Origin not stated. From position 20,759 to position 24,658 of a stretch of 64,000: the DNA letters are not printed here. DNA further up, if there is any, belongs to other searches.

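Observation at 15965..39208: Uninterrupted 23.2-kb ORF encoding a 7,747-aa lipobox-anchored GLUG/beta-helix mega-protein with no recognisable catalytic or binding domain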

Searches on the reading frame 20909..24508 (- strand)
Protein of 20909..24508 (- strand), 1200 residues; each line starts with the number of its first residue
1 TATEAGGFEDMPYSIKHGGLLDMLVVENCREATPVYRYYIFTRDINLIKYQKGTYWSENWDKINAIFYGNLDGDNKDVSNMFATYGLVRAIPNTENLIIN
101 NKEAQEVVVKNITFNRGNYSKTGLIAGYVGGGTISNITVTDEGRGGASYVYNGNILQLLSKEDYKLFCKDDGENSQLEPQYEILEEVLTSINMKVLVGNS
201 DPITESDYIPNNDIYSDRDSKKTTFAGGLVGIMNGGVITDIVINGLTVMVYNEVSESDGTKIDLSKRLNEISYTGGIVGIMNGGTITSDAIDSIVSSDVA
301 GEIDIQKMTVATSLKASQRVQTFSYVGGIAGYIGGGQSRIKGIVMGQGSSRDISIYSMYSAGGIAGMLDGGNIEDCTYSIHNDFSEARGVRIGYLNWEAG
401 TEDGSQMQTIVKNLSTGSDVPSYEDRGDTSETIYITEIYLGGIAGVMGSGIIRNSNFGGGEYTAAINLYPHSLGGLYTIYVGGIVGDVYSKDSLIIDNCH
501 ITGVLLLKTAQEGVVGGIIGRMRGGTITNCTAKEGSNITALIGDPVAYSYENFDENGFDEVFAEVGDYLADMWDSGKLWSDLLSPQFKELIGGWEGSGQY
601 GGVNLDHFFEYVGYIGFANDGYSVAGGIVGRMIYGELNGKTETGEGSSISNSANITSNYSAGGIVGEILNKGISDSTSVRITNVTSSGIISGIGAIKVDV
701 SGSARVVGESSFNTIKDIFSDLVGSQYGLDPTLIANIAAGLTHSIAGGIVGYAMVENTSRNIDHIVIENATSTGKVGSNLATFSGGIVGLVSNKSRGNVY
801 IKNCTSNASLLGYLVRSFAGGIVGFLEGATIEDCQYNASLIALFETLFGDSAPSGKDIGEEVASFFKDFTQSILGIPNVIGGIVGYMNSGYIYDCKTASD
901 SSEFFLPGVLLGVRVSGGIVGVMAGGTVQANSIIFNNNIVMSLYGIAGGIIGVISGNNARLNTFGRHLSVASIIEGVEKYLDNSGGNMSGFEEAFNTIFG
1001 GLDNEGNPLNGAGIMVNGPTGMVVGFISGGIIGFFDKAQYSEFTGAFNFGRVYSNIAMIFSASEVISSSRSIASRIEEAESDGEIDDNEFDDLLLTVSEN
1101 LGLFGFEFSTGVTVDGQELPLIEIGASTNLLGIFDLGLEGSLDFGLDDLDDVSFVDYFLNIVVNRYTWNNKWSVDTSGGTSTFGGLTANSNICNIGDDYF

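Call 25: search_protein_families(library=pfam, proteins=[window:20909-24508:-], max_evalue=10)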
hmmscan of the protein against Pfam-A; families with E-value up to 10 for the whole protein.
window:20909-24508:- (1200 aa): 3 families
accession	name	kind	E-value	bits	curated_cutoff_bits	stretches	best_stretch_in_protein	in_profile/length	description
PF07581.17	Glug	-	0.015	16.1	20.5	5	515-534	5-25/28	The GLUG motif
PF11368.13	DUF3169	-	0.064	13.3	31.6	1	1021-1093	14-94/250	Protein of unknown function (DUF3169)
PF01344.31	Kelch_1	-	0.35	10.9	20.1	1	879-897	16-36/46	Kelch motif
